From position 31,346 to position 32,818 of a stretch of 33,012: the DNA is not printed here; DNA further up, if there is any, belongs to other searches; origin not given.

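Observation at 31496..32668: TIR-SAVED effector with two recognisable CARF-like half-sites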

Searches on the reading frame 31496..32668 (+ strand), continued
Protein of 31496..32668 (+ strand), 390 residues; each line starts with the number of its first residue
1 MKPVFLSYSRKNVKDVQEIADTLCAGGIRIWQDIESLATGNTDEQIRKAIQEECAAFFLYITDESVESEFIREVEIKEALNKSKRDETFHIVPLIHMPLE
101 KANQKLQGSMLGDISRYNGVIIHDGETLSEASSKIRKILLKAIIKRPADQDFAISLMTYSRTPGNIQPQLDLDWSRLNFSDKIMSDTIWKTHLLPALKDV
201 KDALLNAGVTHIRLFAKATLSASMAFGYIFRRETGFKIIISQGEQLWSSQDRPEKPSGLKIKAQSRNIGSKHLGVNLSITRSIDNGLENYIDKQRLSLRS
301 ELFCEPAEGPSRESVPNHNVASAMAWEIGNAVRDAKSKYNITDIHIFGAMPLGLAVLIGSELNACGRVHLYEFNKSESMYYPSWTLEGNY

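Call 29: find_encoding_contigs(protein=P0042, flank=10000, max_places=1)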
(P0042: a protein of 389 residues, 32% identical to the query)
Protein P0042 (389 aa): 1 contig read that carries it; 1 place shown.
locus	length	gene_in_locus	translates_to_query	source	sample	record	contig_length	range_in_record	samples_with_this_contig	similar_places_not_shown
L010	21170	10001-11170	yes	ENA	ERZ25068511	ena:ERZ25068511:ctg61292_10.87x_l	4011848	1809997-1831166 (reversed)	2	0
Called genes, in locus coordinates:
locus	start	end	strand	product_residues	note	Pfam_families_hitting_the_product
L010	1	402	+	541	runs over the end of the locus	PF09660:DUF2397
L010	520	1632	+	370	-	PF09661:DUF2398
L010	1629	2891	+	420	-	PF11796:DUF3323, PF09983:JetD_C (weak), PF09664:DUF2399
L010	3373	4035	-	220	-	PF00589:Phage_integrase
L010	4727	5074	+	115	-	-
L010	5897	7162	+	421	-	PF01381:HTH_3, PF12844:HTH_19 (weak), PF13560:HTH_31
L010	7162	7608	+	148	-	-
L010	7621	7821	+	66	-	-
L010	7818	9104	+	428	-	PF00899:ThiF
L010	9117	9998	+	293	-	PF18144:SMODS, PF26305:CD_NTase_C (weak)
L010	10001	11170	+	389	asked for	PF13676:TIR_2, PF18145:SAVED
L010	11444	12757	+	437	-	PF13701:DDE_Tnp_1_4, PF01609:DDE_Tnp_1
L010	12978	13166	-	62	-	-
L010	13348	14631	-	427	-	PF00082:Peptidase_S8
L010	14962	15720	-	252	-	PF13276:HTH_21, PF00665:rve, PF13683:rve_3 (weak)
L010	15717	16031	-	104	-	PF01527:HTH_Tnp_1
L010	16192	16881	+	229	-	PF05901:Excalibur (faint)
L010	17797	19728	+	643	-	PF07693:KAP_NTPase, PF13191:AAA_16 (weak)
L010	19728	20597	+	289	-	PF28083:QatB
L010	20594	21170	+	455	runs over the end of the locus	-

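Call 32: predict_structure(alignment_id=A1)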
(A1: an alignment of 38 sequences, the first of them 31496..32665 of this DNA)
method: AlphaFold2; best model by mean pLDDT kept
length: 390 residues; sequences in the alignment: 38
mean_pLDDT: 92.8   pTM: 0.91
mean pLDDT of the five models: 92.8, 92.7, 92.5, 91.5, 91.4
residues with pLDDT >= 90: 309; 70-90: 81; 50-70: 0; < 50: 0
segments of 3 or more residues with pLDDT < 50: none
pLDDT, mean of each block of 10 residues (from residue 1): 92 94 96 84 91 96 94 94 93 96 91 89 93 97 86 95 91 91 94 96 95 96 96 92 90 89 92 96 88 92 95 92 96 94 96 96 89 90 90
secondary structure, 60 per line:
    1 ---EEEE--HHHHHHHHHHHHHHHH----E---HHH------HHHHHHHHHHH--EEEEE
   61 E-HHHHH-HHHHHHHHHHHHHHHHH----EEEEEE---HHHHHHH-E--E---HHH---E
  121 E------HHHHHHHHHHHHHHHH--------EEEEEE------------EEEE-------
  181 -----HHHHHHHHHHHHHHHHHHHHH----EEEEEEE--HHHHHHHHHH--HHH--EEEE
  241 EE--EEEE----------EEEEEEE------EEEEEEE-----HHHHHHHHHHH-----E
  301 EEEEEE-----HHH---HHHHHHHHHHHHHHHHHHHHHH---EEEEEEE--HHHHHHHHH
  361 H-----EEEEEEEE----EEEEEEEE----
elements in order: E4-7 H10-25 H43-53 E56-61 H63-67 H69-85 E90-95 H99-105 H128-143 E152-157 E170-173 H186-206 E211-217 H220-229 E237-242 E245-248 E259-265 E272-278 H284-294 E300-306 H318-339 E343-349 H352-361 E367-374 E379-386

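Call 35: find_related_loci(query=A1, collection=genome_contigs, flank=10000)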
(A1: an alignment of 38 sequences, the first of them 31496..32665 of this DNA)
Query A1 (390 aa) in genome_contigs; peptide patterns used: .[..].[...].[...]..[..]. (x = any residue, [..] = any of these).
35 stretches matched a pattern; 3 encode a relative of the query (tblastn E <= 1e-3); 3 distinct loci.
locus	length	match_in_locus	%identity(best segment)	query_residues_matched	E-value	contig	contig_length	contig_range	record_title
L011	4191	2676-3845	92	1-390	0e+0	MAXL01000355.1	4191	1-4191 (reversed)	MAG: Desulfobacterales bacterium S5133MH16 k99_372808, whole genome shotgun sequence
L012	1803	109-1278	88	1-390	0e+0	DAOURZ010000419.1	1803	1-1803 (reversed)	MAG TPA_asm: Deltaproteobacteria bacterium isolate CSMAG_533 CSMAG_533_k127_45192_length_1803_cov_7.0000, whole genome s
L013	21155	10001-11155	36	1-387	2e-75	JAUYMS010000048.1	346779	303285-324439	MAG: Candidatus Omnitrophota bacterium isolate C24_metabat.bin.98 C24_k141_139868, whole genome shotgun sequence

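Call 36: fold_search(model_id=the predicted structure, library=pdb)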
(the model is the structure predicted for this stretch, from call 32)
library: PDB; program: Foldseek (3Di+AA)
matches with E <= 10: 1162; with E <= 0.001: 87
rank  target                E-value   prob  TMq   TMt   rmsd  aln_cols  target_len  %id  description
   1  7qqk_A                9.1e-21  1.00  0.78  0.71   4.5       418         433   21  TIR-SAVED effector bound to cA3 (released 2022-06-15)
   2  7yib                  1.6e-16  1.00  0.51  0.41  17.1       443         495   18  Crystal structure of wild-type Cap4 SAVED domain-containing receptor from Enterobacter cloacae (released 2023-05-31)
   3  7yia                  5.1e-16  1.00  0.52  0.42  17.2       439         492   18  Crystal structure of K74A mutant of Cap4 SAVED domain-containing receptor from Enterobacter cloacae (released 2023-05-31)
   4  6vm6_A                1.1e-13  1.00  0.52  0.47  14.2       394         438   14  Structure of Acinetobacter baumannii Cap4 SAVED/CARF-domain containing receptor with the cyclic trinucleotide 2'3'3'-c (released 2020-06-17)
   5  6vm6_B                1.7e-13  1.00  0.52  0.47  13.9       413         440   15  Structure of Acinetobacter baumannii Cap4 SAVED/CARF-domain containing receptor with the cyclic trinucleotide 2'3'3'-c (released 2020-06-17)
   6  6vm6_F                3.5e-13  1.00  0.52  0.47  13.3       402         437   16  Structure of Acinetobacter baumannii Cap4 SAVED/CARF-domain containing receptor with the cyclic trinucleotide 2'3'3'-c (released 2020-06-17)
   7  6wan_D                3.5e-13  1.00  0.51  0.46  14.2       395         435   15  Structure of Acinetobacter baumannii Cap4 SAVED/CARF-domain containing receptor with the cyclic trinucleotide 3'3'3'-c (released 2020-06-17)
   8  6wam_A                8.4e-13  1.00  0.52  0.47  13.2       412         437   15  Structure of Acinetobacter baumannii Cap4 SAVED/CARF-domain containing receptor (released 2020-06-17)
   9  6wam_B                9.4e-13  1.00  0.52  0.47  13.9       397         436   14  Structure of Acinetobacter baumannii Cap4 SAVED/CARF-domain containing receptor (released 2020-06-17)
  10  6vm6_C                9.9e-13  1.00  0.52  0.47  13.3       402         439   16  Structure of Acinetobacter baumannii Cap4 SAVED/CARF-domain containing receptor with the cyclic trinucleotide 2'3'3'-c (released 2020-06-17)
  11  6vm6_E                1.0e-12  1.00  0.51  0.46  13.8       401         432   15  Structure of Acinetobacter baumannii Cap4 SAVED/CARF-domain containing receptor with the cyclic trinucleotide 2'3'3'-c (released 2020-06-17)
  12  6wam_F                1.3e-12  1.00  0.49  0.45  14.4       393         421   14  Structure of Acinetobacter baumannii Cap4 SAVED/CARF-domain containing receptor (released 2020-06-17)
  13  6wam_E                1.7e-12  1.00  0.48  0.45  14.5       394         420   14  Structure of Acinetobacter baumannii Cap4 SAVED/CARF-domain containing receptor (released 2020-06-17)
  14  6vm5                  6.6e-12  1.00  0.47  0.44  14.8       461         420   14  Structure of Moraxella osloensis Cap4 SAVED/CARF-domain containing receptor (released 2020-06-17)
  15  6wan_F                2.6e-11  1.00  0.47  0.44  14.4       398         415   14  Structure of Acinetobacter baumannii Cap4 SAVED/CARF-domain containing receptor with the cyclic trinucleotide 3'3'3'-c (released 2020-06-17)
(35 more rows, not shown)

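Call 37: find_related_loci(query=A1, collection=metagenome_contigs, flank=10000)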
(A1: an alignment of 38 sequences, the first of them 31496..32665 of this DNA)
Query A1 (390 aa) in metagenome_contigs; peptide patterns used: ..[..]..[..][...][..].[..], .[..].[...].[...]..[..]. (x = any residue, [..] = any of these).
165 stretches matched a pattern; 59 encode a relative of the query (tblastn E <= 1e-3); 59 distinct loci.
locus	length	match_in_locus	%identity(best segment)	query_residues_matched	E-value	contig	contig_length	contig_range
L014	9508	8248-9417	92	1-390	0e+0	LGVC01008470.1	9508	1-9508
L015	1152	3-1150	95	7-355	0e+0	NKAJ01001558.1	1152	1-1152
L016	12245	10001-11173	67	1-390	0e+0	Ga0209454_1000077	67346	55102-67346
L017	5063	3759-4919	60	4-390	4e-168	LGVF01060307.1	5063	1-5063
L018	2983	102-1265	54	1-388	3e-144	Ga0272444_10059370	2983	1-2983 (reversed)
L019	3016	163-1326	54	1-388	1e-141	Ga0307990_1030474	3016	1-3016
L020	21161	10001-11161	46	1-388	1e-119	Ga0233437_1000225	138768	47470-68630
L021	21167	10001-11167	43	1-389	1e-110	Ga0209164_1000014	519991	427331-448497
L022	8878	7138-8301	44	1-388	3e-110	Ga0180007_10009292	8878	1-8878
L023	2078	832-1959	43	1-372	2e-105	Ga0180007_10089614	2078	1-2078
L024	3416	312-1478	38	1-387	3e-79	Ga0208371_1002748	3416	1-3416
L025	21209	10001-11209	38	1-389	4e-77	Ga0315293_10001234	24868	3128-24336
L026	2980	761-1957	34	4-388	5e-76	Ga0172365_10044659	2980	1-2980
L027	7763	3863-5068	36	1-388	2e-73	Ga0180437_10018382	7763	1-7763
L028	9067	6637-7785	34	5-390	1e-72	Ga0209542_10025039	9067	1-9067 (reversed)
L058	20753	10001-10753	28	135-388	5e-22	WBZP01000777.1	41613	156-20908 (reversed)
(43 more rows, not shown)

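Call 38: find_related_loci(query=A1, collection=viral_contigs, flank=10000)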
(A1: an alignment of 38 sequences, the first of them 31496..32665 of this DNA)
Query A1 (390 aa) in viral_contigs; peptide patterns used: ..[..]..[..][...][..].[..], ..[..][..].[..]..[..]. (x = any residue, [..] = any of these).
39 stretches matched a pattern, but none encodes a relative of the query by tblastn (E <= 1e-3).

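Call 43: search_protein_families(library=ncbifam, proteins=[window:31496-32668:+], max_evalue=0.01)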
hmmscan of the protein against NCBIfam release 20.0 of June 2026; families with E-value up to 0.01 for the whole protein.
window:31496-32668:+ (390 aa): 2 families
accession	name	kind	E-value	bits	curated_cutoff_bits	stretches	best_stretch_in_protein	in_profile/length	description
NF033611.0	SAVED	domain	4e-42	144.5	33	1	139-387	8-260/261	SAVED domain-containing protein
NF051438.1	CDNTAsocCap4MOROS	equivalog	0.0011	17.9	160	1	169-377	252-455/464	CD-NTase-associated endodeoxyribonuclease Cap4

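Call 46: search_solved_structures(query=A1, max_evalue=0.01, show_alignments=0)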
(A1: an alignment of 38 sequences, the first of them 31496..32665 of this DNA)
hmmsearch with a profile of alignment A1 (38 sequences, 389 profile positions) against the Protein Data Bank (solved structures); distinct sequences matched with E-value up to 0.01: 8.
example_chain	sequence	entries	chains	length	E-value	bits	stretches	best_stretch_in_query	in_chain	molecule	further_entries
7qqk_A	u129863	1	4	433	1.6e-21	79.8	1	3-375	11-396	TIR_SAVED fusion protein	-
7yib_A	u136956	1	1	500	1.6e-19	73.3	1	175-384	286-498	CD-NTase-associated protein 4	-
7yia_A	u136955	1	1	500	1.6e-19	73.3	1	175-384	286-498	CD-NTase-associated protein 4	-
6vm5_A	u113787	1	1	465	1.5e-14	56.9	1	144-386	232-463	SAVED domain-containing protein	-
6vm6_A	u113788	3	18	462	5e-13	51.9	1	149-386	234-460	SAVED domain-containing protein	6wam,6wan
8p2l_A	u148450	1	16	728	3.2e-05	26.2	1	3-130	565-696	NAD(+) hydrolase SARM1,NAD(+) hydrolase tir-1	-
9r8s_A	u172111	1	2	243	0.00098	21.3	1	212-374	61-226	SMODS-associated and fused to various effectors domain-containing protein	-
9eyi_A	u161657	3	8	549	0.0034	19.5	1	243-381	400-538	SMODS-associated and fused to various effectors domain-containing protein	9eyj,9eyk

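Call 52: search_solved_structures(query=L009:7297-8253:+, max_evalue=0.001)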
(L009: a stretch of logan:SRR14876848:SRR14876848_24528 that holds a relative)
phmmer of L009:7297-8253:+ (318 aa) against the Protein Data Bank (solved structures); distinct sequences matched with E-value up to 0.001: 5.
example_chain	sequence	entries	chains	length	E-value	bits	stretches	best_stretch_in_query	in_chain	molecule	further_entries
6p80_A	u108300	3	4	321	7.3e-69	235.5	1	6-316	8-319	E. coli MS115-1 NucC | E. coli MS115-1 CdnC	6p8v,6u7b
9sa4_A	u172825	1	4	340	7.5e-13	51.5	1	122-316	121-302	CD-NTase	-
9sa5_A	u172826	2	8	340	9.9e-13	51.1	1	123-316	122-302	CD-NTase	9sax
6p8u_A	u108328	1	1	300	0.00019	24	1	34-202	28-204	Nucleotidyltransferase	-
6p82_A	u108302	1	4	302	0.00019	23.9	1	34-202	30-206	Nucleotidyltransferase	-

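Call 53: search_solved_structures(query=L005:9123-10001:+, max_evalue=0.001)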
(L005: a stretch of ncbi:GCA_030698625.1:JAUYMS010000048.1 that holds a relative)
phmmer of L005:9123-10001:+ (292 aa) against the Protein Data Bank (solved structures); distinct sequences matched with E-value up to 0.001: 14.
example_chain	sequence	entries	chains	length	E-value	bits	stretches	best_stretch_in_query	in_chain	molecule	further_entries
9sa4_A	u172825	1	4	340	5.1e-42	147.3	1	5-289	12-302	CD-NTase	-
9sa5_A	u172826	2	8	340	1.8e-41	145.4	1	5-289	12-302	CD-NTase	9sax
7ljm_A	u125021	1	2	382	2.9e-39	138.2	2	128-290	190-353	CD-NTase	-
7ljl_A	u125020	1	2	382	1e-33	120.1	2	129-290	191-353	Cyclic AMP-AMP-GMP synthase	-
7d48_A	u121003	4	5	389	1.1e-33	119.9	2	129-290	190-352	Cyclic AMP-AMP-GMP synthase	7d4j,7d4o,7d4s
7to3_C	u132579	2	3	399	2.6e-33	118.7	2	129-290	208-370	Cyclic AMP-AMP-GMP synthase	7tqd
7d4u_A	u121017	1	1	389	3.2e-32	115.1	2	129-290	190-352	Cyclic AMP-AMP-GMP synthase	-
6e0k_A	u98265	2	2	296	2.5e-10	43.3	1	20-73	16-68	cGAS/DncV-like nucleotidyltransferase in E. coli homolog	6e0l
6p8u_A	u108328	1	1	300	2.2e-08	36.9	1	4-290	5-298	Nucleotidyltransferase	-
6p82_A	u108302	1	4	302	2.3e-08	36.8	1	4-290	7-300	Nucleotidyltransferase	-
7x4a_A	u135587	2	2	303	1.1e-07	34.6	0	97-193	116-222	ClCdnE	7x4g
6p8j_C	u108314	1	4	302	5.6e-07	32.3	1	4-290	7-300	Nucleotidyltransferase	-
7x4c_A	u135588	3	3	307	0.00027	23.5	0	141-185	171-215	EfCdnE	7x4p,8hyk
6p80_A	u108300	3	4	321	0.00075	22.1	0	16-197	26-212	E. coli MS115-1 NucC | E. coli MS115-1 CdnC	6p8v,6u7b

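Call 54: search_protein_families(library=ncbifam, proteins=[L009:7297-8253:+, L005:9123-10001:+, L010:9117-9998:+, L058:9833-10753:+], max_evalue=0.001)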
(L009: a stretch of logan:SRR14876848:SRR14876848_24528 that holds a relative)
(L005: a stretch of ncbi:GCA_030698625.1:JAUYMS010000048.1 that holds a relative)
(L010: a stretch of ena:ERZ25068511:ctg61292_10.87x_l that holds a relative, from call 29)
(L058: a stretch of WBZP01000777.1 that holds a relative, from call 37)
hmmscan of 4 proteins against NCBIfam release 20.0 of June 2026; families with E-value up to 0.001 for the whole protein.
L009:7297-8253:+ (318 aa): 4 families
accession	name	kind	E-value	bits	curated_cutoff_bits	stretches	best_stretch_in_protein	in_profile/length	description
NF041116.1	CBASS_cyclase_a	equivalog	5.3e-95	318.2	200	1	7-316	2-317/317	CBASS oligonucleotide cyclase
NF041117.1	CBASS_cyclase_b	equivalog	1e-24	87.6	200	1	29-226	16-207/275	CBASS oligonucleotide cyclase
TIGR03671.1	cca_archaeal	equivalog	7.8e-07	28.2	281.3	0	34-136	26-119/410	CCA tRNA nucleotidyltransferase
NF041078.1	cGAS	equivalog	5.1e-05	22.6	150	0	14-132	18-147/339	CBASS cGAMP synthase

L005:9123-10001:+ (292 aa): 5 families
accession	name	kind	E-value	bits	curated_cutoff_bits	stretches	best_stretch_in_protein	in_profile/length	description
NF041117.1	CBASS_cyclase_b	equivalog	2.2e-28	99.6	200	1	7-286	1-275/275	CBASS oligonucleotide cyclase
NF041116.1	CBASS_cyclase_a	equivalog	2.5e-22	79.4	200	1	19-289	21-317/317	CBASS oligonucleotide cyclase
NF053871.1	DS2_2_antiphage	equivalog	2.2e-07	30.4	350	0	140-182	170-212/294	anti-phage nucleotidyltransferase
TIGR03671.1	cca_archaeal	equivalog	3.6e-07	29.3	281.3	1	10-136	5-133/410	CCA tRNA nucleotidyltransferase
NF041078.1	cGAS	equivalog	3.5e-06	26.4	150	0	139-289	196-338/339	CBASS cGAMP synthase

L010:9117-9998:+ (293 aa): 5 families
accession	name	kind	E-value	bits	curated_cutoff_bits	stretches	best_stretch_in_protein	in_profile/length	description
NF041117.1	CBASS_cyclase_b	equivalog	4.8e-30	105.1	200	1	20-286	14-275/275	CBASS oligonucleotide cyclase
NF041116.1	CBASS_cyclase_a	equivalog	7.9e-30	104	200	1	26-289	24-317/317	CBASS oligonucleotide cyclase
NF053871.1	DS2_2_antiphage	equivalog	2.6e-09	36.8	350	1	20-73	16-70/294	anti-phage nucleotidyltransferase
TIGR03671.1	cca_archaeal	equivalog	1.6e-07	30.5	281.3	1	10-126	5-123/410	CCA tRNA nucleotidyltransferase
NF041078.1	cGAS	equivalog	0.00011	21.4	150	0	140-289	197-338/339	CBASS cGAMP synthase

L058:9833-10753:+ (307 aa): 1 family
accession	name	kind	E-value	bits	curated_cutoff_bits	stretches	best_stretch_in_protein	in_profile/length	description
NF033611.0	SAVED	domain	2.9e-34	118.8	33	1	87-306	38-260/261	SAVED domain-containing protein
